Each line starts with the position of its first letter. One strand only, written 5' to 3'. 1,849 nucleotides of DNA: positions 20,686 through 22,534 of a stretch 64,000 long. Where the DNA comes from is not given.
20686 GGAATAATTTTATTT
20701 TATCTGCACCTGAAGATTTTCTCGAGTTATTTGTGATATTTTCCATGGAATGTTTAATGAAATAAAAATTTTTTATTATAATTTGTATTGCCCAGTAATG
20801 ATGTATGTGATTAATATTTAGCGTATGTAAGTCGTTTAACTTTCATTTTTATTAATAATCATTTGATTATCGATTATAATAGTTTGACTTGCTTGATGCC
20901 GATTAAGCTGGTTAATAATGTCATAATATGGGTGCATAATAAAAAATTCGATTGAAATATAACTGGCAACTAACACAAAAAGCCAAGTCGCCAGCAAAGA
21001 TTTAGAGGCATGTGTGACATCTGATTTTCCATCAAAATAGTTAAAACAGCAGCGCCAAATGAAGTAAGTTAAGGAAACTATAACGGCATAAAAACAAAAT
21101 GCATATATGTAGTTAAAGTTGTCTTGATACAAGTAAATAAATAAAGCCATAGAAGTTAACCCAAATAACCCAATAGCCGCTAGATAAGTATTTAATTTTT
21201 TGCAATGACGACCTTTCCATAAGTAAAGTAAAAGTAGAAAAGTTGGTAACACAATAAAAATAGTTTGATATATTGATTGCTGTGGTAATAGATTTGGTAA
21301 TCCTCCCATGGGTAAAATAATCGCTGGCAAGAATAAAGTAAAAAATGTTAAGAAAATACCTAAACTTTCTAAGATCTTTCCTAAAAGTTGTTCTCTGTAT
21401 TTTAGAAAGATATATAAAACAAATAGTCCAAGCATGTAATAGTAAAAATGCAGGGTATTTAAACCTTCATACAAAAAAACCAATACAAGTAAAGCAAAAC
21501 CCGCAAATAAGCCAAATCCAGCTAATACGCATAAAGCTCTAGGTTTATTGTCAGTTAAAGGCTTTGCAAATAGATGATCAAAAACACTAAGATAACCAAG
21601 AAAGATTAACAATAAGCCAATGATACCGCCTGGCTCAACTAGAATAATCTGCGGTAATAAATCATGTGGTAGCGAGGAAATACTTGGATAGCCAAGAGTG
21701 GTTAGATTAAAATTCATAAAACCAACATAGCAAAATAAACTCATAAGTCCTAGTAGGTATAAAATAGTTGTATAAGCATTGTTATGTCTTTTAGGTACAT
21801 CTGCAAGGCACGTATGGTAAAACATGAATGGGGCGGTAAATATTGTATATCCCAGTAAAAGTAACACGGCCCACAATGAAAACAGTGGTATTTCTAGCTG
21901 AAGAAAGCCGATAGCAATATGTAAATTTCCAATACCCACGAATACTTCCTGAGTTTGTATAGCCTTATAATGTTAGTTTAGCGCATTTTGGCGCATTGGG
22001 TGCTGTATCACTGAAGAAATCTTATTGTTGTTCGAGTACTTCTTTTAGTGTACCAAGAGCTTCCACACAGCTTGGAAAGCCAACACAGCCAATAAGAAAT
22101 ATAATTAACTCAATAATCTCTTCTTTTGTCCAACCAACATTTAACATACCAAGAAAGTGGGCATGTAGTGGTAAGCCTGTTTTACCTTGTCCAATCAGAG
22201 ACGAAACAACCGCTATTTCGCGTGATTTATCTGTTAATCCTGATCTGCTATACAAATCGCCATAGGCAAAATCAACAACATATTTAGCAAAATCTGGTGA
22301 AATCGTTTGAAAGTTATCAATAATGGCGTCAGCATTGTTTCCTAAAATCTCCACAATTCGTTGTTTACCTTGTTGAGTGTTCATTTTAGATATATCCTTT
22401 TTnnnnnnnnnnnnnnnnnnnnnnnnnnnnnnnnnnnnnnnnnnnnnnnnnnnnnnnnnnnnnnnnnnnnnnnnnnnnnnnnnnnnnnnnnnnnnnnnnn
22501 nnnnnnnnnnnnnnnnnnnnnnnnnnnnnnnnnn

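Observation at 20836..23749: Three-gene operon of unknown function: degenerate TraI_2/HD-like protein, AhpD-like CMD protein and 10-TM membrane protein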

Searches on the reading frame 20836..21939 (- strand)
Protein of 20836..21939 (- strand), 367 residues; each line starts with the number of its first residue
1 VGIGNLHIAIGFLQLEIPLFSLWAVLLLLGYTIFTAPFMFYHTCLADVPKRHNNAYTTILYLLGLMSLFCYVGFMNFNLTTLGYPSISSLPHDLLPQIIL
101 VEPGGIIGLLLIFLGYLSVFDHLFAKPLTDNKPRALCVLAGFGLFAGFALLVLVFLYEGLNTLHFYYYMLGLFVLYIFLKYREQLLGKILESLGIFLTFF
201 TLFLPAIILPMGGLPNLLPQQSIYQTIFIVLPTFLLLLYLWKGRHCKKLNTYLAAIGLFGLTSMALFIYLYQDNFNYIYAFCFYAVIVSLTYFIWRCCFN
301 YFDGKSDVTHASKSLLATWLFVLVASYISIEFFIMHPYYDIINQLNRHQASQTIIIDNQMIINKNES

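Call 3: search_protein_families(library=pfam, proteins=[window:20836-21939:-], max_evalue=1)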
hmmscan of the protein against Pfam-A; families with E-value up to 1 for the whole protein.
window:20836-21939:- (367 aa): 1 family
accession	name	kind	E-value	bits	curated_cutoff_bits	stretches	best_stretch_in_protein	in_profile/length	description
PF07214.17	DUF1418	-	0.26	11.6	22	1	95-146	7-57/94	Protein of unknown function (DUF1418)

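Call 4: search_protein_families(library=ncbifam, proteins=[window:20836-21939:-], max_evalue=1)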
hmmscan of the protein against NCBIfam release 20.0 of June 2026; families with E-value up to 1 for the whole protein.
window:20836-21939:- (367 aa): 0 families

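Call 21: find_homologous_proteins(query=window:20836-21939:-)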
Query window:20836-21939:- (367 aa): 5 proteins with E <= 0.001 among 8000 candidates.
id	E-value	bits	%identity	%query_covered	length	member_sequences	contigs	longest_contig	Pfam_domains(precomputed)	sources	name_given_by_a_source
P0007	1.5e-237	806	100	100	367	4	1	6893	-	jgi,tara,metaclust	tara:strand:+ start:2159 stop:3262 length:1104 start_codon:yes stop_codon:yes gene_type:complete|met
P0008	3.4e-141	489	64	96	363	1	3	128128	-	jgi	-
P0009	1.4e-125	438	60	96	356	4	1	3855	-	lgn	-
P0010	3.9e-120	420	57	96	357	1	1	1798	-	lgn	-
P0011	8.0e-84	300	56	70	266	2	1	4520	-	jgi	-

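Call 54: find_related_loci(query=A4, collection=metagenome_contigs, flank=5000)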
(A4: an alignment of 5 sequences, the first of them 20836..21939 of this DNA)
Query A4 (367 aa) in metagenome_contigs; peptide patterns used: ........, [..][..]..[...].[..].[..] (x = any residue, [..] = any of these).
571 stretches matched a pattern; 2 encode a relative of the query (tblastn E <= 1e-3); 2 distinct loci.
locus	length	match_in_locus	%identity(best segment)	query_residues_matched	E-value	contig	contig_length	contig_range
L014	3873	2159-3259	100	1-367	0e+0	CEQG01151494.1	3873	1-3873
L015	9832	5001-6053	55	1-351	1e-109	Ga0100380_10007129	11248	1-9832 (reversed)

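Call 58: predict_structure(alignment_id=A4)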
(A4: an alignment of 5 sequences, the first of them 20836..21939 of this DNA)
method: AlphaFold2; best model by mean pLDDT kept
length: 367 residues; sequences in the alignment: 5
mean_pLDDT: 42.3   pTM: 0.27
mean pLDDT of the five models: 42.3, 39.1, 38.4, 38.2, 37.5
residues with pLDDT >= 90: 0; 70-90: 0; 50-70: 19; < 50: 348
segments of 3 or more residues with pLDDT < 50: 1-148, 153-182, 193-350, 358-360
pLDDT, mean of each block of 10 residues (from residue 1): 33 36 44 43 42 39 41 34 30 32 42 48 45 45 47 44 44 47 51 46 39 39 44 47 43 42 45 45 46 42 39 39 41 39 43 50 52
secondary structure, 60 per line:
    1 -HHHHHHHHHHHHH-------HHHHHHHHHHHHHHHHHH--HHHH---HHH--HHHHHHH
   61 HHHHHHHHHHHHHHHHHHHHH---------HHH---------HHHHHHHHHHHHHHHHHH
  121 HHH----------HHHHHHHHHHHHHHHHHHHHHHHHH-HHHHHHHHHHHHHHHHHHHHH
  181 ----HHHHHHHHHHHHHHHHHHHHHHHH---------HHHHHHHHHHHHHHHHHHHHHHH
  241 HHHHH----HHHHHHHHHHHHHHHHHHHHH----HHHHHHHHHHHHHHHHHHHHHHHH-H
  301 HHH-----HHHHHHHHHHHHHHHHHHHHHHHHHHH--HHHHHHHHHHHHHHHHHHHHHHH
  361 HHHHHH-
elements in order: H2-14 H22-39 H42-45 H54-81 H103-123 H134-158 H160-180 H185-208 H218-245 H250-270 H275-298 H300-303 H309-335 H338-366

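Call 76: search_solved_structures(query=A4, max_evalue=10)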
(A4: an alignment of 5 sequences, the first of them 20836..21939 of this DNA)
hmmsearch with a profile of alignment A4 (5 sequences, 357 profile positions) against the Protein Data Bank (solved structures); distinct sequences matched with E-value up to 10: 0.

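Call 81: find_encoding_contigs(protein=P0011, flank=5000, max_places=2)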
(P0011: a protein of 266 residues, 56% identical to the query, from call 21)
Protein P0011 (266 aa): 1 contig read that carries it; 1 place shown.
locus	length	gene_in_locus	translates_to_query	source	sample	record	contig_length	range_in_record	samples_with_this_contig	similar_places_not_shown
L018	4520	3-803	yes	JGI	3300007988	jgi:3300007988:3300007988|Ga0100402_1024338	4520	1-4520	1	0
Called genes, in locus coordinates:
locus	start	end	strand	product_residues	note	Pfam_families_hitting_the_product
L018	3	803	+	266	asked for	?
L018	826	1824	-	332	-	PF01210:NAD_Gly3P_dh_N, PF02558:ApbA, PF03807:F420_oxidored (weak), PF07479:NAD_Gly3P_dh_C, PF20618:GPD_NAD_C_bact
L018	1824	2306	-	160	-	PF02556:SecB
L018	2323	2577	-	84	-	PF00462:Glutaredoxin, PF13417:GST_N_3, PF13409:GST_N_2 (weak)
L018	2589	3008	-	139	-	PF00581:Rhodanese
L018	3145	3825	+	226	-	-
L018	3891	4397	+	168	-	-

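Call 85: search_protein_families(library=padloc, proteins=[window:20836-21939:-], max_evalue=0.01)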
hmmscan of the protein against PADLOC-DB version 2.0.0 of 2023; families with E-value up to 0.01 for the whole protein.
window:20836-21939:- (367 aa): 0 families

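Call 89: search_protein_families(library=pfam, alignment_id=A4, max_evalue=10)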
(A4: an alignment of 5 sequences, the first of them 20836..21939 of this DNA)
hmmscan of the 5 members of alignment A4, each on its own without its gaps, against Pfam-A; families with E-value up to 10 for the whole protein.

A. member 1, window:20836-21939:- (367 aa): 1 family
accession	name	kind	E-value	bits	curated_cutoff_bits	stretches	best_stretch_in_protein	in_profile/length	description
PF07214.17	DUF1418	-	0.26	11.6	22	1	95-146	7-57/94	Protein of unknown function (DUF1418)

B. families by the number of members that match (of 5 scanned): 3 families
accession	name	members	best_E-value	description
PF03729.18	DUF308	1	0.0044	Short repeat of unknown function (DUF308)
PF13572.11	DUF4134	1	0.22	Domain of unknown function (DUF4134)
PF07214.17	DUF1418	1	0.26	Protein of unknown function (DUF1418)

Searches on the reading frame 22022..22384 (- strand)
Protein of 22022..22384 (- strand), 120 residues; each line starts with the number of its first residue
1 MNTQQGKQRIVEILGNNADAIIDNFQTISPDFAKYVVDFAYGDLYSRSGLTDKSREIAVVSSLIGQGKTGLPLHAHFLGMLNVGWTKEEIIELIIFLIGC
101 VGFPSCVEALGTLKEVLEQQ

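Call 3: search_protein_families(library=pfam, proteins=[window:22022-22384:-], max_evalue=1)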
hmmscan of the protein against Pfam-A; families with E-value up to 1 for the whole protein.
window:22022-22384:- (120 aa): 1 family
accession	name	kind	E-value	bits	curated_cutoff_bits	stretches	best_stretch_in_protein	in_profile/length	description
PF02627.25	CMD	-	5.8e-10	39.5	23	1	30-114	1-83/84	Carboxymuconolactone decarboxylase family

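Call 4: search_protein_families(library=ncbifam, proteins=[window:22022-22384:-], max_evalue=1)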
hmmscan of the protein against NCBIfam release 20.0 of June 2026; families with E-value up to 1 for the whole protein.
window:22022-22384:- (120 aa): 3 families
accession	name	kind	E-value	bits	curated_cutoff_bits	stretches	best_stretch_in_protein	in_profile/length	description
NF051488.1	bifunc_PcaDC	exception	1.8e-09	37.2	390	1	5-118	261-374/375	bifunctional 3-oxoadipate enol-lactonase/4-carboxymuconolactone decarboxylase PcaDC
TIGR02425.1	decarb_PcaC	equivalog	3e-08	33.9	155.7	1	11-119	13-121/123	4-carboxymuconolactone decarboxylase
NF051487.1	bifunc_PcaCD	exception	1.8e-05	24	430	1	6-118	9-125/413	bifunctional 4-carboxymuconolactone decarboxylase/3-oxoadipate enol-lactonase PcaCD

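Call 56: search_solved_structures(query=window:22022-22384:-, max_evalue=0.01, show_alignments=1)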
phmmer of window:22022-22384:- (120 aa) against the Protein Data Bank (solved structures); distinct sequences matched with E-value up to 0.01: 3.
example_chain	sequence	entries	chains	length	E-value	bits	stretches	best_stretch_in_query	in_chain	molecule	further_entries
2af7_A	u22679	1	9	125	8.9e-18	67.9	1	17-118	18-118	gamma-carboxymuconolactone decarboxylase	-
4g9q_A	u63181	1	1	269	1.6e-15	60.6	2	17-119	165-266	4-carboxymuconolactone decarboxylase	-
2q0t_A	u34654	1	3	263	0.0024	21.4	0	18-119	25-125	Putative gamma-carboxymuconolactone decarboxylase subunit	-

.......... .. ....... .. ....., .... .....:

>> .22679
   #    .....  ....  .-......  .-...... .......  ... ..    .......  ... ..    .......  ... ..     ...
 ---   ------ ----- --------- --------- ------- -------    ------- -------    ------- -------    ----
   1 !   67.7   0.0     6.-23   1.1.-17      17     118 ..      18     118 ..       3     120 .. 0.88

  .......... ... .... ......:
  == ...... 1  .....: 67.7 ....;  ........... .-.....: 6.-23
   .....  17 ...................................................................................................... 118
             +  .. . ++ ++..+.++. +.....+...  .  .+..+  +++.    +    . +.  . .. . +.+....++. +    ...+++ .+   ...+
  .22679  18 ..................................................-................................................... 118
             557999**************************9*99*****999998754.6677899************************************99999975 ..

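Call 85: search_protein_families(library=padloc, proteins=[window:22022-22384:-], max_evalue=0.01)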
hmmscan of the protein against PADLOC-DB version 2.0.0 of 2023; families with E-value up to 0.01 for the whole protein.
window:22022-22384:- (120 aa): 0 families
